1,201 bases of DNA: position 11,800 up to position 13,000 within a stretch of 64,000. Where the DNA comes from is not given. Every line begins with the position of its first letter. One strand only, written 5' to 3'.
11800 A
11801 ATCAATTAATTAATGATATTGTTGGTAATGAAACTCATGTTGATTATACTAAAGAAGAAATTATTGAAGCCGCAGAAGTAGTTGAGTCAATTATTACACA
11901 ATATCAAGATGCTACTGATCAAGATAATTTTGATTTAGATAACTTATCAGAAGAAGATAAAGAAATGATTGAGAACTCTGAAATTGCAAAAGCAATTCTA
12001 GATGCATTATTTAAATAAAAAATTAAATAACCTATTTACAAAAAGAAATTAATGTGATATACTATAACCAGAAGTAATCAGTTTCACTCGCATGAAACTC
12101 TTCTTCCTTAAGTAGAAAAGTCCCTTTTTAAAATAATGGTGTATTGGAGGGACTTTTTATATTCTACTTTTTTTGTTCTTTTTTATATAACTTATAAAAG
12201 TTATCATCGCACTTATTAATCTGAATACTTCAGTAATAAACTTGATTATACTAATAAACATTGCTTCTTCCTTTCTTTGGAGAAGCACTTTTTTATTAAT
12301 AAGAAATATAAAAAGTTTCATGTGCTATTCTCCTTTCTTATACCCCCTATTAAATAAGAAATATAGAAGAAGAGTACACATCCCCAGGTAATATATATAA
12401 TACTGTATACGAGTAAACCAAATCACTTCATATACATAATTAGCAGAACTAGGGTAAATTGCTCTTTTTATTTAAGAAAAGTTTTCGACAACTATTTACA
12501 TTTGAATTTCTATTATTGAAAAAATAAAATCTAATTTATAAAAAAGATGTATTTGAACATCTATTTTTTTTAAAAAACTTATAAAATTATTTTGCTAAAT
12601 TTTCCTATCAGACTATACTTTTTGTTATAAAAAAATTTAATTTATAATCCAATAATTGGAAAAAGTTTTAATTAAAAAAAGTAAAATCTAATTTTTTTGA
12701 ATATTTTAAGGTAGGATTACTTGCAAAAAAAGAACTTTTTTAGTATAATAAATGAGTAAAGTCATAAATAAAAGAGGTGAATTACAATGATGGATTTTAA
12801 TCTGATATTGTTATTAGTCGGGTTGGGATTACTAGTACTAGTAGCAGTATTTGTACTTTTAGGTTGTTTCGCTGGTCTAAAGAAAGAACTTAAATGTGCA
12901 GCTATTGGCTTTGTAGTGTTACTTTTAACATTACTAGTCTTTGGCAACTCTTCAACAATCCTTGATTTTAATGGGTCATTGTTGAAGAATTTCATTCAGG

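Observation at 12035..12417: Unannotated type I toxin-antitoxin-like module hidden in the 770-bp spacer between the two giant genes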

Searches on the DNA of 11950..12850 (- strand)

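Call 8: search_rna_families(source=window, start=11950, end=12850, threshold=evalue, max_evalue=10, show_alignments=3)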
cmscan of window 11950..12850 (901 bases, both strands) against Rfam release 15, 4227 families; matches with E-value up to 10: 3.
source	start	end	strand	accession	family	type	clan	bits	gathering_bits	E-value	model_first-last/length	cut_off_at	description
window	12198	12293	+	RF02537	TarA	Gene; sRNA;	-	16.8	80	5.1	1-99/99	no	Vibrio ToxT activated RNA TarA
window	12320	12379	-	RF00705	mir-202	Gene; miRNA;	-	14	51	6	1-76/76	no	mir-202 microRNA precursor family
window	12810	12850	+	RF00464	mir-92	Gene; miRNA;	CL00137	13.9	47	3.7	1-41/80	3'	mir-92 microRNA precursor family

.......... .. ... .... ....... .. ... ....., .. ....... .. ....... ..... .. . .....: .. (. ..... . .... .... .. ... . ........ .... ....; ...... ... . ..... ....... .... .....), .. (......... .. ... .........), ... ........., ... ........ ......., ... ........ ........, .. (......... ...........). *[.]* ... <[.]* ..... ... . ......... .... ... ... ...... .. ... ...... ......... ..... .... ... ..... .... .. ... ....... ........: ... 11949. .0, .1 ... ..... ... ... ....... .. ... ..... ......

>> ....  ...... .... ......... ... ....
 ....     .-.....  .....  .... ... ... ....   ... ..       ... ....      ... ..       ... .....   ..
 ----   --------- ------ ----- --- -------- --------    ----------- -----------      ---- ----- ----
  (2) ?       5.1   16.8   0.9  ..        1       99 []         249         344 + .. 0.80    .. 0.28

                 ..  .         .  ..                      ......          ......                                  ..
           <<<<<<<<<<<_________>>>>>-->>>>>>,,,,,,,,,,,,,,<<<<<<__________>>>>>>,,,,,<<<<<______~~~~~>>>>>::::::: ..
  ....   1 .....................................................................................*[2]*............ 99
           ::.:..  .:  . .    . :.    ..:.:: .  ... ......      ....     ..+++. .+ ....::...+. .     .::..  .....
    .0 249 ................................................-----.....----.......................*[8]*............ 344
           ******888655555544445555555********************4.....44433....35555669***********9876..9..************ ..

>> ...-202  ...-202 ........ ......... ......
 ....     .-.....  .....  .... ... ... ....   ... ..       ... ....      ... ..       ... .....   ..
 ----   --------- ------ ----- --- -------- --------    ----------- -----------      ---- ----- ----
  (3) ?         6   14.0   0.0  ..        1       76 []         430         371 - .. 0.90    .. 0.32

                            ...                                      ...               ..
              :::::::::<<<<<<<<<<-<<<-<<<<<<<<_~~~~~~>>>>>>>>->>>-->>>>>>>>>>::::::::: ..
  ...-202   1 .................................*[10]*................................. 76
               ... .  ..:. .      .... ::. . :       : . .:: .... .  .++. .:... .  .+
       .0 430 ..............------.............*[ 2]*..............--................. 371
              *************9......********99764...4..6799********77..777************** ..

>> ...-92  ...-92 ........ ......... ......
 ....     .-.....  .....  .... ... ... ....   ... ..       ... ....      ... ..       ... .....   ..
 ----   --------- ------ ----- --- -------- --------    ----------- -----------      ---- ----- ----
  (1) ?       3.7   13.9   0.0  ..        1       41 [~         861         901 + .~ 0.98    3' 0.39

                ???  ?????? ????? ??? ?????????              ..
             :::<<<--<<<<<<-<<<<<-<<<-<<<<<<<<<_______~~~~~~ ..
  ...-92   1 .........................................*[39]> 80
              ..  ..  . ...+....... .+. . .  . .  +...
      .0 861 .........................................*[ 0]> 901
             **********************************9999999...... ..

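Call 69: build_rna_model(alignment_id=A4)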
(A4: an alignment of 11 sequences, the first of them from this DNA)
Model R1 built from alignment A4 (11 sequences, 139 columns); structure: RNAalifold consensus.
model positions 134; base pairs 36; branch points 1; effective number of sequences 0.92; information 0.59 bits per position. Calibrated on 0.2 Mb of random sequence (short: E-values are rough).
structure used (alignment columns):
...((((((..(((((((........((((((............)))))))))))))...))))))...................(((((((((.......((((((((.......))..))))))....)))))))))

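Call 70: search_with_rna_model(model_id=R1, sources=[window, L001, L007, L008, L009, L011, L013, L019, L020, L021, L023, L025, L037, L041, L042, L043], max_evalue=1, make_alignment=true)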
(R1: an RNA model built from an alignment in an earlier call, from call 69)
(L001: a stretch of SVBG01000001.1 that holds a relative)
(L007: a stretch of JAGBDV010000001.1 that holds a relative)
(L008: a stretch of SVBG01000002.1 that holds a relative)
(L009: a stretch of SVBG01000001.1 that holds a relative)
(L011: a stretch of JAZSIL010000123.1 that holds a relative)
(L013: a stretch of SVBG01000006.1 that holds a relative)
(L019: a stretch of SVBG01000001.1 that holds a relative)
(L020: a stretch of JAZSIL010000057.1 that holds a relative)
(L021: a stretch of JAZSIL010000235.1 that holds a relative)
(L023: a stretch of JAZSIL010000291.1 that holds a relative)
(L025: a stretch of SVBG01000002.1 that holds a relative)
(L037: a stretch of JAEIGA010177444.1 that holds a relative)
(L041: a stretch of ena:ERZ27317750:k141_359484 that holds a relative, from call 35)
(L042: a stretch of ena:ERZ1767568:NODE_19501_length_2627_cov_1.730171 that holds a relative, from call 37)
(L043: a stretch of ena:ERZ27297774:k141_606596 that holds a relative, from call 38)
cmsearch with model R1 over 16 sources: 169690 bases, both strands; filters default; matches with E-value up to 1: 22.
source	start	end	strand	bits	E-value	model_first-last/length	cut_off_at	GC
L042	1819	1952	+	166.5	5.9e-31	1-134/134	no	0.31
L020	2610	2743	-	166.1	7e-31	1-134/134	no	0.31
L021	1165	1297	+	158.4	2.4e-29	1-134/134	no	0.31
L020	2120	2252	-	157.1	4.5e-29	1-134/134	no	0.32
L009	3377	3510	+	151.9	4.9e-28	1-134/134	no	0.3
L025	6639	6772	-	151.8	5.1e-28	1-134/134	no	0.29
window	12250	12384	-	150.4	9.8e-28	1-134/134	no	0.29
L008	2032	2163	-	149.8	1.3e-27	1-134/134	no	0.31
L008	3727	3858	-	149.8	1.3e-27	1-134/134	no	0.31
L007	7373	7503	-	148.4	2.4e-27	1-134/134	no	0.3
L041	2938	3072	+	146.7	5.4e-27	1-134/134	no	0.29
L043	2937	3072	+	135.9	8e-25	1-134/134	no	0.28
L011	551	682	+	60.6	1e-09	1-134/134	no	0.32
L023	96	227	+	58.4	2.8e-09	1-134/134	no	0.32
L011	96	227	+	55.7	9.4e-09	1-134/134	no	0.32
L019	938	1068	-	35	0.00013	1-134/134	no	0.28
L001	9657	9778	-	32.2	0.00048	1-134/134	no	0.34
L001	10124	10245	-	30.1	0.0013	1-134/134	no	0.34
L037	389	514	-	30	0.0014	1-134/134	no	0.32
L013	3728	3848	-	24.5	0.017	1-134/134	no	0.28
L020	3027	3109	-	19.6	0.16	1-134/134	no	0.35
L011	1008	1142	+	16.1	0.83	1-134/134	no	0.3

Alignment A5: 22 matches aligned to the model, 162 columns, each read 5' to 3' on its own strand. Consensus structure (alignment columns), stored with it:
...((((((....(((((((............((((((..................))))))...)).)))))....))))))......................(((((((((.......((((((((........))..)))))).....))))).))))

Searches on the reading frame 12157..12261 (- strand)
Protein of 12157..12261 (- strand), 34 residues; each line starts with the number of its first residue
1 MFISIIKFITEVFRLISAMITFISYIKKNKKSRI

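Call 11: search_protein_families(library=ncbifam, proteins=[window:12157-12261:-], max_evalue=10)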
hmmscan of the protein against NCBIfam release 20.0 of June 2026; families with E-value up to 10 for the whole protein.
window:12157-12261:- (34 aa): 0 families

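Call 27: find_related_loci(query=A1, collection=metagenome_contigs, flank=1500)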
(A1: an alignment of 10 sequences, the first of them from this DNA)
Query A1 (34 aa) in metagenome_contigs; peptide patterns used: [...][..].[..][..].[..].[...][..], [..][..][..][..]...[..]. (x = any residue, [..] = any of these).
600 stretches matched a pattern, but none encodes a relative of the query by tblastn (E <= 1e-3).

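Call 58: search_protein_families(library=padloc, proteins=[window:12160-12261:-], max_evalue=10)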
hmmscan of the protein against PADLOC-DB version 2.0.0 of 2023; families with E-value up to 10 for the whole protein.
seq(34 aa): 0 families

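Call 59: search_protein_families(library=phrogs, proteins=[window:12160-12261:-], max_evalue=10)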
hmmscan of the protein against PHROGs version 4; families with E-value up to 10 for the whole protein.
seq(34 aa): 0 families

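Call 60: search_solved_structures(query=A1, max_evalue=10)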
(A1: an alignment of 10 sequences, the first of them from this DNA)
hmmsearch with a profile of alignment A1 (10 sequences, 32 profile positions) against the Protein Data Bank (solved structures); distinct sequences matched with E-value up to 10: 0.

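Call 85: search_protein_representatives(protein=window:12160-12261:-)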
Query: 34 residues. Proteins with E-value up to 0.001 (for the whole library): 1; up to 1e-10: 0; up to 1e-30: 0. The best 1 are listed.
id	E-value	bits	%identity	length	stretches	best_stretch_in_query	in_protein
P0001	2.5e-08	47.4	94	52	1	1-31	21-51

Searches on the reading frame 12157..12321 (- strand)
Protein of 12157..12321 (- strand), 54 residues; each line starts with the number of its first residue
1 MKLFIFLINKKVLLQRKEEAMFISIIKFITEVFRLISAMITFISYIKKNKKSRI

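Call 10: search_protein_families(library=pfam, proteins=[window:12157-12321:-], max_evalue=1)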
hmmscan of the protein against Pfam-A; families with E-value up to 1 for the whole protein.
window:12157-12321:- (54 aa): 0 families

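Call 11: search_protein_families(library=ncbifam, proteins=[window:12157-12321:-], max_evalue=10)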
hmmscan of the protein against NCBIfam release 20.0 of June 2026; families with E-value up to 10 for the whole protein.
window:12157-12321:- (54 aa): 0 families

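Call 33: find_homologous_proteins(query=window:12157-12321:-, max_evalue=10)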
Query window:12157-12321:- (54 aa): 3 proteins with E <= 10 among 3 candidates.
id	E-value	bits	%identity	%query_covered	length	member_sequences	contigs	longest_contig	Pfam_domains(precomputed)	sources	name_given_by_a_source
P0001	9.6e-20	86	96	94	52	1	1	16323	-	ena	-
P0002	6.4e-12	62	76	94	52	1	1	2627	-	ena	-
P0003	6.8e-12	62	73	81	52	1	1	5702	-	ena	-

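Call 35: find_encoding_contigs(protein=P0001, flank=3000, max_places=4)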
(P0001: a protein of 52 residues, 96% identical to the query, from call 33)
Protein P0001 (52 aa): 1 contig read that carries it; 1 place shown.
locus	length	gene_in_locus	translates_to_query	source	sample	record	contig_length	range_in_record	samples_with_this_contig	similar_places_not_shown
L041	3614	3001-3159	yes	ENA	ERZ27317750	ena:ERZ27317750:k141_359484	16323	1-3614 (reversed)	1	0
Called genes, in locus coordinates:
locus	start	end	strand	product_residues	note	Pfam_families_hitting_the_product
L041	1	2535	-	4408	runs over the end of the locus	-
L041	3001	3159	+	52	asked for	-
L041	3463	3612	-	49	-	?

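Call 37: find_encoding_contigs(protein=P0002, flank=3000, max_places=4)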
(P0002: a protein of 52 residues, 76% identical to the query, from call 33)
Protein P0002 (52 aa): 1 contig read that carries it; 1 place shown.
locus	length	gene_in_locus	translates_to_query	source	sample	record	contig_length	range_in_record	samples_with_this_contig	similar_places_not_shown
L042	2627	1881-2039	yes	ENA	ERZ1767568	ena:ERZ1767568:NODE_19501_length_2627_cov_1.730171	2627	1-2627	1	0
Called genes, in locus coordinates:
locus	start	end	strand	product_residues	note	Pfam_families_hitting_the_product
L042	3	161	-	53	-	?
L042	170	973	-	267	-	PF01113:DapB_N, PF05173:DapB_C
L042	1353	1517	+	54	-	PF05979:DUF896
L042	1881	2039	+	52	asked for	-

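Call 38: find_encoding_contigs(protein=P0003, flank=3000, max_places=4)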
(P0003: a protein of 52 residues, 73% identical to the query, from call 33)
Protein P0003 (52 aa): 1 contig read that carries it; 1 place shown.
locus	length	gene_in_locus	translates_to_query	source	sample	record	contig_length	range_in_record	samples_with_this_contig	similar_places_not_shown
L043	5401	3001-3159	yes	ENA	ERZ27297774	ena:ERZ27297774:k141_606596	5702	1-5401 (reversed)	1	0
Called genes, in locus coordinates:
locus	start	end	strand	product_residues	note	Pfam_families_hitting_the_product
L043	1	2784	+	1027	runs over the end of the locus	?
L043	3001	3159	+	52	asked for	-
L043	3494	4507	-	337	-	PF05343:Peptidase_M42, PF01546:Peptidase_M20 (weak)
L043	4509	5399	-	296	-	?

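Call 58: search_protein_families(library=padloc, proteins=[window:12157-12321:-], max_evalue=10)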
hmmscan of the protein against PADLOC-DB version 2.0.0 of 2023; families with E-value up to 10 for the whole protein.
window:12157-12321:- (54 aa): 0 families

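Call 59: search_protein_families(library=phrogs, proteins=[window:12157-12321:-], max_evalue=10)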
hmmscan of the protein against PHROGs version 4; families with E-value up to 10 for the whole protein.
window:12157-12321:- (54 aa): 0 families

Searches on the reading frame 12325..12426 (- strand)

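Call 10: search_protein_families(library=pfam, proteins=[window:12325-12426:-], max_evalue=1)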
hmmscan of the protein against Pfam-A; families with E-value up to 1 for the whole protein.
window:12325-12426:- (33 aa): 0 families

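Call 11: search_protein_families(library=ncbifam, proteins=[window:12325-12426:-], max_evalue=10)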
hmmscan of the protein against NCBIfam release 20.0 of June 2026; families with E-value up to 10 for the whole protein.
window:12325-12426:- (33 aa): 1 family
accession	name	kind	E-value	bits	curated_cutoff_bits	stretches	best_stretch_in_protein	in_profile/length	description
NF046082.1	assoc_w_XrtX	equivalog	0.023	14.4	75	1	3-27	62-86/147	XrtX-associated membrane protein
